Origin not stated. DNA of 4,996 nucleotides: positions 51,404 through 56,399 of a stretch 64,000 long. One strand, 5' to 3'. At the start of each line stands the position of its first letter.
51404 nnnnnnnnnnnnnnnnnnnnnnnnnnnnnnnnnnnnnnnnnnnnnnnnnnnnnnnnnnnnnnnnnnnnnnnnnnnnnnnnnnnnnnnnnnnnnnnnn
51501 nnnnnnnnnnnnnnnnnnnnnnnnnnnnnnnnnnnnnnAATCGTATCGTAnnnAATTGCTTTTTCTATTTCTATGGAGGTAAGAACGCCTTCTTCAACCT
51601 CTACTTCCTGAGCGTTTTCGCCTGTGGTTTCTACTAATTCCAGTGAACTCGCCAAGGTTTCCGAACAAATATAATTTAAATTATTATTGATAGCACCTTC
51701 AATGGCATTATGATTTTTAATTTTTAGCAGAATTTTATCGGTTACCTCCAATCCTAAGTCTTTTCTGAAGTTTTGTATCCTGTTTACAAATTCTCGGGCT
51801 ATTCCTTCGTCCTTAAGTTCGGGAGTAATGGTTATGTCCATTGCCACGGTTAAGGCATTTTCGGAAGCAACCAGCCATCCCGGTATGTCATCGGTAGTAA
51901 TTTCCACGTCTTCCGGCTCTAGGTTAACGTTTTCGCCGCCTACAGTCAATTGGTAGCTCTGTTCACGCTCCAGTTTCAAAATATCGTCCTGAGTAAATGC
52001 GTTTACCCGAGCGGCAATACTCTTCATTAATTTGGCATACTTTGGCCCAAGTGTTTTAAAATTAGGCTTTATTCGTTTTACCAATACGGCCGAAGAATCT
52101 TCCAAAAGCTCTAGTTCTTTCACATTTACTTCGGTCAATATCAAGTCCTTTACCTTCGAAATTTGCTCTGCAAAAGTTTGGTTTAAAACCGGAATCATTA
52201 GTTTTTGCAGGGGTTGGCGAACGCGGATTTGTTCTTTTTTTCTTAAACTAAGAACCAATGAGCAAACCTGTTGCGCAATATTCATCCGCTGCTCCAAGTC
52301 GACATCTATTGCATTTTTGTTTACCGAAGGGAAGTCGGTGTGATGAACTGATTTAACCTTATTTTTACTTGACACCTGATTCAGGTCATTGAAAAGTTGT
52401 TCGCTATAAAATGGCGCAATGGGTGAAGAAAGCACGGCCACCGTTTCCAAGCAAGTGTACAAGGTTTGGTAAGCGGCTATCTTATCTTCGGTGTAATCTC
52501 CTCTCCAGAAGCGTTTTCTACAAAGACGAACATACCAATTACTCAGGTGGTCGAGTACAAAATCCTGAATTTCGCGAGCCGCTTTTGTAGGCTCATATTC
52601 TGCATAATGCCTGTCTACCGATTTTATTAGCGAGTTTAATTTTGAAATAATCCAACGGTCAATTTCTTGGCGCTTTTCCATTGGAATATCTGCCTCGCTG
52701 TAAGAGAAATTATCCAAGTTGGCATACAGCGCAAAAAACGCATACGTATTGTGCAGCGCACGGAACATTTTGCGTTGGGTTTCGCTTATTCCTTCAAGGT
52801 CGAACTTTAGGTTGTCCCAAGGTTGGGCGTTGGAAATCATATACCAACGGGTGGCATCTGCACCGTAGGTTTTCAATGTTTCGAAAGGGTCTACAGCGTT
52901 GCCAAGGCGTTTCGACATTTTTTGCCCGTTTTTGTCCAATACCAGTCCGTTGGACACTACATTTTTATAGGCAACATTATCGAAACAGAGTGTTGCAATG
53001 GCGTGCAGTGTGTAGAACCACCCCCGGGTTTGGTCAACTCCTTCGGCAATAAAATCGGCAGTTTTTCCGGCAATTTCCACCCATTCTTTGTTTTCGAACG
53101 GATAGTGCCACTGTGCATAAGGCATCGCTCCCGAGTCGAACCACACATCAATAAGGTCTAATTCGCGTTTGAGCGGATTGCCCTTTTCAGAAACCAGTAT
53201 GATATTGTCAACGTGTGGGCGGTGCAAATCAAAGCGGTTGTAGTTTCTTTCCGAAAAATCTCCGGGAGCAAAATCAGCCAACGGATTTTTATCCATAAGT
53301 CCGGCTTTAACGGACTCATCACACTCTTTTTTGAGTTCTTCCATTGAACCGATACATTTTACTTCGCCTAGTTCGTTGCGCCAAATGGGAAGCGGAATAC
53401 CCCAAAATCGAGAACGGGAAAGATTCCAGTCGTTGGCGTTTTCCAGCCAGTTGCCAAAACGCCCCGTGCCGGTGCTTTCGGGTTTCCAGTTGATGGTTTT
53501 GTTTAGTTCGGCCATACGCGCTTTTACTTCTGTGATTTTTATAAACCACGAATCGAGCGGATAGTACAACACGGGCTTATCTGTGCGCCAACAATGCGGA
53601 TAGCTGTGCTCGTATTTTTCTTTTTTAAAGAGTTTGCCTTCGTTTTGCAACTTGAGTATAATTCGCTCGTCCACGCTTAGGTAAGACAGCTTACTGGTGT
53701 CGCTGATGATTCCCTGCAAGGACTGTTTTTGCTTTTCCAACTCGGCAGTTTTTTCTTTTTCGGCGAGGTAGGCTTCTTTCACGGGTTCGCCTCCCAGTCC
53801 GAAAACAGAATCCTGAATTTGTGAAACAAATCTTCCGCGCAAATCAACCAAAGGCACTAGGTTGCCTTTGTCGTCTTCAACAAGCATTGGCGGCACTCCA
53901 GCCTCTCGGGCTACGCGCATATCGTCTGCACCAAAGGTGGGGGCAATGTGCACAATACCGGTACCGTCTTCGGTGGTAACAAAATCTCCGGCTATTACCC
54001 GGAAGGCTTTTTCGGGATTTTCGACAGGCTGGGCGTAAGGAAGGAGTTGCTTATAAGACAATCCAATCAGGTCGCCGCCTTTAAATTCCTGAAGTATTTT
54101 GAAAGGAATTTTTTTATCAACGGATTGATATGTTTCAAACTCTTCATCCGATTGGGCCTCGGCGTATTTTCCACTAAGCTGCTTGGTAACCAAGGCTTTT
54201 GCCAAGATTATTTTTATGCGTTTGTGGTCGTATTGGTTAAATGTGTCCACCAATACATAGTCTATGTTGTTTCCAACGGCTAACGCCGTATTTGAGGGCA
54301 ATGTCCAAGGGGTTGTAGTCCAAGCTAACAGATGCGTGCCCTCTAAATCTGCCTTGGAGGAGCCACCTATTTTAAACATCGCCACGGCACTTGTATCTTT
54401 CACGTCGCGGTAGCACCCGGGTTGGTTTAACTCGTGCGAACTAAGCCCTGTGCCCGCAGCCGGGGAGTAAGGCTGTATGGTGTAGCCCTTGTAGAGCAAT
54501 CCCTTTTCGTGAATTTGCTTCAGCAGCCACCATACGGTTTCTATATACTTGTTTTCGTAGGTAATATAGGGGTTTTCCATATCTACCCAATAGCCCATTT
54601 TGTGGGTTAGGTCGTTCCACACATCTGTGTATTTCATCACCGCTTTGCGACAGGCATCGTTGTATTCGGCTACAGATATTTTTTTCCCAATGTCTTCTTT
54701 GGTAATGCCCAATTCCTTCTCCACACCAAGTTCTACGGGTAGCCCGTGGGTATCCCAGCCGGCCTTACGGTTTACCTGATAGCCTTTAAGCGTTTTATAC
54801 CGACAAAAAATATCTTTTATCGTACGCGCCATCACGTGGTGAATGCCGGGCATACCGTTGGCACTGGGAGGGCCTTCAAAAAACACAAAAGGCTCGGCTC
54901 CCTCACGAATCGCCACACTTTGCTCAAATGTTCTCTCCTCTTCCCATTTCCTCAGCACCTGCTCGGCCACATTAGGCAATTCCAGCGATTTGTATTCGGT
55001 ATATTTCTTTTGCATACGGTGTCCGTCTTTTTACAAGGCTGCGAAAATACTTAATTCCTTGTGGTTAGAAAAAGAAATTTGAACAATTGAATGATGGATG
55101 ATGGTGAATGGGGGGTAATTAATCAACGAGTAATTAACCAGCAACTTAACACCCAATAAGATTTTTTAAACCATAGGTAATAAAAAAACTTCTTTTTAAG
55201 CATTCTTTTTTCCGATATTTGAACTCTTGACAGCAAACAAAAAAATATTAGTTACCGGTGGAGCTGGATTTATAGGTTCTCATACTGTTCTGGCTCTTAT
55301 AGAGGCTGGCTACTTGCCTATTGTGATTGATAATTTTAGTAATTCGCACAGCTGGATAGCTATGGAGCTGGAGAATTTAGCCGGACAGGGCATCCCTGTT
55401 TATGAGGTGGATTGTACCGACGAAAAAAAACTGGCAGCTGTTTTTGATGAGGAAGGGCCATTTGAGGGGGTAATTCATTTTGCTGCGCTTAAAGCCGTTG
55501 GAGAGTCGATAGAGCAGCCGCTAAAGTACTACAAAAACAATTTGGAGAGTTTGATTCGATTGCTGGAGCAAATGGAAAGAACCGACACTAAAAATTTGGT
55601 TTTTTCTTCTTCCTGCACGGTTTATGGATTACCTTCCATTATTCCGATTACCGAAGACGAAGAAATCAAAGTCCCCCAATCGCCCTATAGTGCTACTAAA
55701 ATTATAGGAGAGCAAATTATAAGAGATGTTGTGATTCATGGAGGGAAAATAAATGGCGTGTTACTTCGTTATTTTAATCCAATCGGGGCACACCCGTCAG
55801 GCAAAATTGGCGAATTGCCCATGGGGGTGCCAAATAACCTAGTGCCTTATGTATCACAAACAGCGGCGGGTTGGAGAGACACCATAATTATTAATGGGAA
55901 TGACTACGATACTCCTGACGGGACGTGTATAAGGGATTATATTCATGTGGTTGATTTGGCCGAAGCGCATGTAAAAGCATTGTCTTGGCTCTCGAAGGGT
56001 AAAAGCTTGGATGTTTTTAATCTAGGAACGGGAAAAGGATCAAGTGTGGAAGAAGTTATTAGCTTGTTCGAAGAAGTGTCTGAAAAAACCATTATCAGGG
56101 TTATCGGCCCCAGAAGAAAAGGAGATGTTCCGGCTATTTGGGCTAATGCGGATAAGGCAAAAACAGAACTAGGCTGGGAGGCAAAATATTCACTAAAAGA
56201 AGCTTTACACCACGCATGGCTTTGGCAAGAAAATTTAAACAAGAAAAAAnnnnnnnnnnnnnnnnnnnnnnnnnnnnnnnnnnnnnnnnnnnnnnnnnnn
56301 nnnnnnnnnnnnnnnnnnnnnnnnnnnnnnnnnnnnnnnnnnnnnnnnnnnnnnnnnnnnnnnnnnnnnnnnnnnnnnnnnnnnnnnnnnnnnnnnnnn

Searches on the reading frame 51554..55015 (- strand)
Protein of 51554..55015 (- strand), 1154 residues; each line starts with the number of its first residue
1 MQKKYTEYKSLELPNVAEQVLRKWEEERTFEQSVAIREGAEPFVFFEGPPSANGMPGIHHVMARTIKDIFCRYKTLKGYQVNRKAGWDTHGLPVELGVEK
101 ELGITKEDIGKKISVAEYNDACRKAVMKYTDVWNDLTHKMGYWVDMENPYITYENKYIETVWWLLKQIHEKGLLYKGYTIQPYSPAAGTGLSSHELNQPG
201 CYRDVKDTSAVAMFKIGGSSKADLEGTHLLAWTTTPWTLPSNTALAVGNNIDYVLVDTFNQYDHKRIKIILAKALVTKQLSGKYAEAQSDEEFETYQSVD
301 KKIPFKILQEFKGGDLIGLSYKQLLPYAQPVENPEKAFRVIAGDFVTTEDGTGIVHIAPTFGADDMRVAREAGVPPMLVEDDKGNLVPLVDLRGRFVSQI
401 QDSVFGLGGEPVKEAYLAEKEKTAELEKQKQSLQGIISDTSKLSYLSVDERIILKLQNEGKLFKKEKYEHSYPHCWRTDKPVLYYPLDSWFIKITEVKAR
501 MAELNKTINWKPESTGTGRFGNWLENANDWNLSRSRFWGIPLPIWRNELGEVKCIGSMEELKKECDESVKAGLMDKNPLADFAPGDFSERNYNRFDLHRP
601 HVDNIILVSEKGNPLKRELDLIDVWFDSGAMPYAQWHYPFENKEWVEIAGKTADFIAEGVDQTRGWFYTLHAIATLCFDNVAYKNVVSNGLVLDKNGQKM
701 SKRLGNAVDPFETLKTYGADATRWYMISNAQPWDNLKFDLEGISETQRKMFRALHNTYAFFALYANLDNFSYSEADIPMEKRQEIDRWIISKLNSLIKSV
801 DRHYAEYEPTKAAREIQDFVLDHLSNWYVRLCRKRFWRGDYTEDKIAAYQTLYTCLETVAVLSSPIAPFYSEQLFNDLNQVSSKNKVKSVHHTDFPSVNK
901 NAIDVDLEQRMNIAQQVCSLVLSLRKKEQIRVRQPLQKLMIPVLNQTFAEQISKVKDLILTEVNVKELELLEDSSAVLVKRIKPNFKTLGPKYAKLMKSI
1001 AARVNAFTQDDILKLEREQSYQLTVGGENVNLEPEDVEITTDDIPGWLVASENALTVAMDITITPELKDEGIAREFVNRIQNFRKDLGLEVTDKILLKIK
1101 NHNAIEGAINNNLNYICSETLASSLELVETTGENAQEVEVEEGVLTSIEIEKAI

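Call 84: search_protein_families(library=pfam, proteins=[window:51554-55015:-], max_evalue=0.0001)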
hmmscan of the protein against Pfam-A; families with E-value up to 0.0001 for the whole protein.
window:51554-55015:- (1154 aa): 4 families
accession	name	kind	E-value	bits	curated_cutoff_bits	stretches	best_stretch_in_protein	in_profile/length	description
PF00133.28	tRNA-synt_1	-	4.6e-116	388.4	22.7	1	20-737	2-412/414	tRNA synthetases class I (I, L, M and V)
PF19302.4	DUF5915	-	1.5e-54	184.9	27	1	956-1152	1-194/195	Domain of unknown function (DUF5915)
PF08264.19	Anticodon_1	-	1.6e-33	116.1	25.1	1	786-938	1-146/148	Anticodon-binding domain of tRNA ligase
PF09334.17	tRNA-synt_1g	-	3.6e-17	62.6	20.1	2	52-196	10-135/391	tRNA synthetases class I (M)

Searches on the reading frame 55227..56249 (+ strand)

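Call 84: search_protein_families(library=pfam, proteins=[window:55227-56249:+], max_evalue=0.0001)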
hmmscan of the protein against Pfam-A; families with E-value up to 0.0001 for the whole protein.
window:55227-56249:+ (341 aa): 7 families
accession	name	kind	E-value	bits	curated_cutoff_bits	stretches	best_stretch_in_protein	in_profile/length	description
PF01370.27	Epimerase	-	1.1e-50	172.8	20.9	1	7-267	1-240/240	NAD dependent epimerase/dehydratase family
PF16363.11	GDP_Man_Dehyd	-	3.4e-50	171.8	27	1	8-327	1-329/332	GDP-mannose 4,6 dehydratase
PF01073.25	3Beta_HSD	-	7.5e-12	45.3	22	1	8-166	1-158/280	3-beta hydroxysteroid dehydrogenase/isomerase family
PF04321.23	RmlD_sub_bind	-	5e-10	39.4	27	1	6-167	2-138/287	RmlD substrate binding domain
PF02719.21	Polysacc_synt_2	-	3.3e-07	30.2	20.2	1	7-129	1-128/293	Polysaccharide biosynthesis protein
PF08659.16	KR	-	1.3e-05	25.6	22.6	1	7-89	3-92/180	KR domain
PF00106.31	adh_short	-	1.4e-05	25.1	26.6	1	5-75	1-70/195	short chain dehydrogenase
